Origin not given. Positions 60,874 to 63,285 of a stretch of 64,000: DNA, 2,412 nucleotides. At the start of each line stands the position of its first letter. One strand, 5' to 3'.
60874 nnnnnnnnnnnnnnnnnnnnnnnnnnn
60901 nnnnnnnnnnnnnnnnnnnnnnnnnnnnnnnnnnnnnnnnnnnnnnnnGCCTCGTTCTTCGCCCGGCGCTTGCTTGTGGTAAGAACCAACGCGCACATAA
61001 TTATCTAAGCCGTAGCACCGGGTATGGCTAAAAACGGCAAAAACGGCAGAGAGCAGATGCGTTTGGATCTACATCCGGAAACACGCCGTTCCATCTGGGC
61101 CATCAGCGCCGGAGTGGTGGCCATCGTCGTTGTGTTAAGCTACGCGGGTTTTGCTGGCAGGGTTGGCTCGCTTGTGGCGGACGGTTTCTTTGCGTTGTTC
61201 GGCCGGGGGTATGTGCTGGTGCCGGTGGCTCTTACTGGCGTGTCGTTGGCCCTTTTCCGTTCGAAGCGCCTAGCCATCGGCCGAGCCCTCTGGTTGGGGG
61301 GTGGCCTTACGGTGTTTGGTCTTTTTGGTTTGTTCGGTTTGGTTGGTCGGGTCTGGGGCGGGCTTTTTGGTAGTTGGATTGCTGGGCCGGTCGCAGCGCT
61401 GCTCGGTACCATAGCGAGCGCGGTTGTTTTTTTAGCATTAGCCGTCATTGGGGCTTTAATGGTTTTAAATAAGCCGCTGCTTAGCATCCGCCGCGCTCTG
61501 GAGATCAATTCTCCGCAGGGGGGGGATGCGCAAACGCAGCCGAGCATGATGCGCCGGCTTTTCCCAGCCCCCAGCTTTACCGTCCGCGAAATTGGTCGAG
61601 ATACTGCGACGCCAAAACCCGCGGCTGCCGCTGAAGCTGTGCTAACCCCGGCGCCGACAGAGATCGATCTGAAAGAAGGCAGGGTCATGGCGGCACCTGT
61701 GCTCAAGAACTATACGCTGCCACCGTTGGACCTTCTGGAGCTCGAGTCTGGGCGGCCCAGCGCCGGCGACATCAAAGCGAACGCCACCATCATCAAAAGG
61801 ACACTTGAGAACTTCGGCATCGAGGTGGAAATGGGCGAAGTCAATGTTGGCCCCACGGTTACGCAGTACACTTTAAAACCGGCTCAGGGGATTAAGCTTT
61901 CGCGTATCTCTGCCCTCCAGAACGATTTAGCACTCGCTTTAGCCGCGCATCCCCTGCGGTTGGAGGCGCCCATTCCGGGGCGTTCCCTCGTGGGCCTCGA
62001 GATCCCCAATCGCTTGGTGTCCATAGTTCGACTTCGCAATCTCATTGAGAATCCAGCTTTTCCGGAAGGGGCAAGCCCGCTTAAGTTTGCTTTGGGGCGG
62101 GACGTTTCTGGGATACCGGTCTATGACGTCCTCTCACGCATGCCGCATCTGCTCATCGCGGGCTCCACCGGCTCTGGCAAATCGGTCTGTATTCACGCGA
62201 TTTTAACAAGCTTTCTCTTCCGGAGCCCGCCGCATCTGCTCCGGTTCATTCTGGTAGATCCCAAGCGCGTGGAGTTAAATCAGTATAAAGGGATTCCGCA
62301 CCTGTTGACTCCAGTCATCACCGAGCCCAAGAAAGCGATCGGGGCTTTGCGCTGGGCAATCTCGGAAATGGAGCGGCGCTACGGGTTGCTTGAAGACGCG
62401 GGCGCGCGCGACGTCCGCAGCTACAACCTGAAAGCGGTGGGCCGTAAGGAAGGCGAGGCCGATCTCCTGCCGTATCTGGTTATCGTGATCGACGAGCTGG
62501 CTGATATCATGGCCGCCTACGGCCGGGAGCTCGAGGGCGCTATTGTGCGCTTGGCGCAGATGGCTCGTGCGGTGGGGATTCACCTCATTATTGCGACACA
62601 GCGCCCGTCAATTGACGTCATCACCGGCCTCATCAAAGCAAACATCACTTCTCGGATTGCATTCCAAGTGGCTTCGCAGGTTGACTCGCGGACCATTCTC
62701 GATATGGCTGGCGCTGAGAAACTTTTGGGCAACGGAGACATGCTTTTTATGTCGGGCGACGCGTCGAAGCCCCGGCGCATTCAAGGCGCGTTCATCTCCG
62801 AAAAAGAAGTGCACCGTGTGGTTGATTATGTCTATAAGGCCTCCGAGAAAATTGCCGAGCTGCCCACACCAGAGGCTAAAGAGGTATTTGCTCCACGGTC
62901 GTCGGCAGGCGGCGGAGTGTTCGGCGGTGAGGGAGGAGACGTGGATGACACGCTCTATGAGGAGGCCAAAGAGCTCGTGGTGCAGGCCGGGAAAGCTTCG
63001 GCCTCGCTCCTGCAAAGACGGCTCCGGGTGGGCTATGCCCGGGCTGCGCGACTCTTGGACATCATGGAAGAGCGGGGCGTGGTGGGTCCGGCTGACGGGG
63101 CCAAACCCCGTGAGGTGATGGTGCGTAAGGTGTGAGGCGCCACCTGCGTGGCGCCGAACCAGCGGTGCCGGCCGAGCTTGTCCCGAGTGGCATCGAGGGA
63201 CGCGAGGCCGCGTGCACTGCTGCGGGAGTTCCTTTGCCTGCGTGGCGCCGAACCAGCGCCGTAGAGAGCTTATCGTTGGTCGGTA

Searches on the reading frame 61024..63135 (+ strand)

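Call 47: search_protein_families(library=pfam, proteins=[window:61024-63135:+], max_evalue=0.00001)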
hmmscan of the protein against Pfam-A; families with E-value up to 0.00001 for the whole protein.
window:61024-63135:+ (703 aa): 4 families
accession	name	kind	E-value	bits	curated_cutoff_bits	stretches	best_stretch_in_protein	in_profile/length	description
PF01580.24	FtsK_SpoIIIE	-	2.5e-57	194.3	24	1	337-529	2-220/221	FtsK/SpoIIIE family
PF17854.6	FtsK_alpha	-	6.5e-28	97.3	22.9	1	232-329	1-101/101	FtsK alpha domain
PF09397.16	FtsK_gamma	-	1.9e-27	95.2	30.6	1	641-700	3-62/63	Ftsk gamma domain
PF13491.11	FtsK_4TM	-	6e-06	26.5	23.1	0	43-156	46-167/171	4TM region of DNA translocase FtsK/SpoIIIE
